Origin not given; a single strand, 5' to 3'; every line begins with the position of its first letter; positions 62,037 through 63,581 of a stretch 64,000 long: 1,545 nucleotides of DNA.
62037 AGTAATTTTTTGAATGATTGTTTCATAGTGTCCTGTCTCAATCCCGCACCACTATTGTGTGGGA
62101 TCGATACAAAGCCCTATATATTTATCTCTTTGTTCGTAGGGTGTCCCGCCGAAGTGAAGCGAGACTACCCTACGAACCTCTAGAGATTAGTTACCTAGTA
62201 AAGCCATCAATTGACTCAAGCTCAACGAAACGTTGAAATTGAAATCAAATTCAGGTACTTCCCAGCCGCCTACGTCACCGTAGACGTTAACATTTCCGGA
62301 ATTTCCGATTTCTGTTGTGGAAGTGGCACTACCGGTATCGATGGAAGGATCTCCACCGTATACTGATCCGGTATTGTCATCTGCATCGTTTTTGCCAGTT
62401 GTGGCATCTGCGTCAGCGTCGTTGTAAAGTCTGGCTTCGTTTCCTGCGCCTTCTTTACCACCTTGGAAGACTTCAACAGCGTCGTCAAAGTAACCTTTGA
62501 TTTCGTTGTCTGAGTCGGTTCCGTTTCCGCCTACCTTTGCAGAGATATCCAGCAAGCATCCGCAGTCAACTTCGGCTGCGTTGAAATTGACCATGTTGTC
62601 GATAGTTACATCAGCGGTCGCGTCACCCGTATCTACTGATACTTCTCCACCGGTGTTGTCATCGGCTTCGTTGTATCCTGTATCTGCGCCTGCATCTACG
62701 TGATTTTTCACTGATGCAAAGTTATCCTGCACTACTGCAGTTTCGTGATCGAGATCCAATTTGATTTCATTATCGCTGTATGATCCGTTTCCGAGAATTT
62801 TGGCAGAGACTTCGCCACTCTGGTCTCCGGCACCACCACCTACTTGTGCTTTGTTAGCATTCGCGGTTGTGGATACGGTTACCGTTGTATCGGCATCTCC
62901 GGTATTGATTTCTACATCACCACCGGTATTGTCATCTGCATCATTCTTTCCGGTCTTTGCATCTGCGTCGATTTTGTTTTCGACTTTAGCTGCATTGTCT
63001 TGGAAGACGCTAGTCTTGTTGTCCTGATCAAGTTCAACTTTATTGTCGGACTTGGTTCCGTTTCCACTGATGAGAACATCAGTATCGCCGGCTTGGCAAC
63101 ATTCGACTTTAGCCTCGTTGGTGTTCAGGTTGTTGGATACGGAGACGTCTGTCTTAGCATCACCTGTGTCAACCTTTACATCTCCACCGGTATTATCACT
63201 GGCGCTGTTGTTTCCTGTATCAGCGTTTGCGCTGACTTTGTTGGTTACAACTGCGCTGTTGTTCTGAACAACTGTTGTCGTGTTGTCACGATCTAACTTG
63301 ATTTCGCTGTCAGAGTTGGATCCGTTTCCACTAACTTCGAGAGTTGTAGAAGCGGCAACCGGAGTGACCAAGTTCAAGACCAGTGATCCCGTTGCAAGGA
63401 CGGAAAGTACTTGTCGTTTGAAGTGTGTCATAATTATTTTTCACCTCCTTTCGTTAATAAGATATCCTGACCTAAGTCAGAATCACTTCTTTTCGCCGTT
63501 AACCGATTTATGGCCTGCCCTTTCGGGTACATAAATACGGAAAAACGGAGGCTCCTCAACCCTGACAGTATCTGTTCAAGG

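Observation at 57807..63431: Sortase gene embedded in a cluster of four paralogous secreted proteins built from an unrecognised ~85-aa Asn/Thr/Gly/Asp-rich repeat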

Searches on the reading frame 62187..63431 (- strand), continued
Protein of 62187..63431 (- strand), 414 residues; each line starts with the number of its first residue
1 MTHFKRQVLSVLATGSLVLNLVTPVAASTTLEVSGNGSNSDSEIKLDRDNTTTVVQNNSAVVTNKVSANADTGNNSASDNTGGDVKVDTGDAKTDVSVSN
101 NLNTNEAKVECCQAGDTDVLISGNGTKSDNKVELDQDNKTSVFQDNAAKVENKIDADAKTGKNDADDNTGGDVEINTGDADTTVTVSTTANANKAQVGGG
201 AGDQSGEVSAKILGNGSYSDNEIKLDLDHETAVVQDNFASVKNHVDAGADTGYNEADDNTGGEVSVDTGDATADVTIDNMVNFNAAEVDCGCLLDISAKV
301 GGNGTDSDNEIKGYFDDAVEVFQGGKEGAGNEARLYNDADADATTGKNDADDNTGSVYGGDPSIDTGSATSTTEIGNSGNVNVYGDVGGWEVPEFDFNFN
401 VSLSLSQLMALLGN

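Call 83: list_cluster_members(proteins=[P0001, P0121])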
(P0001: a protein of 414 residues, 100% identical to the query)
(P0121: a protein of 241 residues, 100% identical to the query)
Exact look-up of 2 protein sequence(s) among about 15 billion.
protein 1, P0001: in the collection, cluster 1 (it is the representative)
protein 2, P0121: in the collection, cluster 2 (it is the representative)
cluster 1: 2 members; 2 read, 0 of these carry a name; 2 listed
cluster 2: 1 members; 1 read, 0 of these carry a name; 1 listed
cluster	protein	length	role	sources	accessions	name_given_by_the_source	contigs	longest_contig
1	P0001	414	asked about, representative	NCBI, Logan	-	-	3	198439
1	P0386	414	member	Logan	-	-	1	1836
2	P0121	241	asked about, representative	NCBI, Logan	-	-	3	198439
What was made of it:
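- Tried and rejected: Cluster look-up gave no name or accession for the window's own proteins (call 83).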

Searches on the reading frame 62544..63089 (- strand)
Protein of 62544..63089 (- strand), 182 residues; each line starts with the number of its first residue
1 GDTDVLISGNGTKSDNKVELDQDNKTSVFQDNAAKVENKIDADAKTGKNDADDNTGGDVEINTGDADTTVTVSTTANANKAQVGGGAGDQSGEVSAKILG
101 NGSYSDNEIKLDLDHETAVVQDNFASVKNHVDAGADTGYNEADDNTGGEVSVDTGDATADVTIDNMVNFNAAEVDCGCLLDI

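Call 60: predict_structure(alignment_id=A3)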
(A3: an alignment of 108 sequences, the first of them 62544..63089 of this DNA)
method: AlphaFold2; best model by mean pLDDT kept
length: 182 residues; sequences in the alignment: 108
mean_pLDDT: 62.5   pTM: 0.43
mean pLDDT of the five models: 62.5, 54.4, 53.6, 53.5, 46.2
residues with pLDDT >= 90: 0; 70-90: 76; 50-70: 46; < 50: 60
segments of 3 or more residues with pLDDT < 50: 1-12, 14-16, 18-20, 77-81, 83-87, 93-113, 172-176, 178-182
pLDDT, mean of each block of 10 residues (from residue 1): 44 43 55 68 83 80 86 61 48 43 39 54 66 84 78 85 66 48 41
secondary structure, 60 per line:
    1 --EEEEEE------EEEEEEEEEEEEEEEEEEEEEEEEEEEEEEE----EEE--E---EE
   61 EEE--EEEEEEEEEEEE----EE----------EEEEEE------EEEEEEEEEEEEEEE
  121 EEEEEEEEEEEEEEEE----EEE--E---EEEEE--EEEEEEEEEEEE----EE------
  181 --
elements in order: E3-8 E15-45 E50-52 E59-63 E66-77 E94-99 E106-136 E141-143 E150-154 E157-168
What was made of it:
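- A two-unit fragment modelled worse (pLDDT 62.5, call 60).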

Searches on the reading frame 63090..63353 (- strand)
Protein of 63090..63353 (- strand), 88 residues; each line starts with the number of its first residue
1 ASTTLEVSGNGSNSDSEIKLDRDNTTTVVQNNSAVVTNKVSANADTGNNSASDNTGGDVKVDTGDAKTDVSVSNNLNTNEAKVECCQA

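Call 36: search_solved_structures(query=A2, max_evalue=10, show_alignments=2)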
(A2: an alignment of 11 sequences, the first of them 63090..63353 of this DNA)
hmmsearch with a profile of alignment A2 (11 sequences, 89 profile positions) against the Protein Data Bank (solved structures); distinct sequences matched with E-value up to 10: 0.

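Call 45: search_protein_representatives(alignment_id=A2)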
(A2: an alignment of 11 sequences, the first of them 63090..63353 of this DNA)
Query: 11 sequences, 89 profile positions. Proteins with E-value up to 0.001 (for the whole library): 3345; up to 1e-10: 2279; up to 1e-30: 809. The best 150 are listed.
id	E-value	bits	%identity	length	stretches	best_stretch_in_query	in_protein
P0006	4.3e-108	370.0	-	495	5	2-88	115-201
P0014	6.2e-105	359.9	-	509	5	2-87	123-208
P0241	8.0e-97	333.9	-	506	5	2-88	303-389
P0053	4.7e-95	328.2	-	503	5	2-86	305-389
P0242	1.3e-93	323.6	-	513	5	2-88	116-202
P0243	1.1e-92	320.7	-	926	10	2-77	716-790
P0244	5.6e-92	318.4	-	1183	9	7-83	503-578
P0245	1.3e-91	317.2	-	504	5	3-87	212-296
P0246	1.4e-90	313.9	-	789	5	1-83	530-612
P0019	4.9e-89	309.0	-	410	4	3-87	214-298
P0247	8.6e-89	308.2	-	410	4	2-87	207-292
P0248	3.6e-88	306.2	-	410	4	2-86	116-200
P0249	1.8e-87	303.9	-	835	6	3-83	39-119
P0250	9.2e-87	301.7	-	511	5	2-87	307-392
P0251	2.2e-85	297.3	-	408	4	2-88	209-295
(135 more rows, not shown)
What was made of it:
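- About 3,345 representative clusters carry the unit (call 45).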
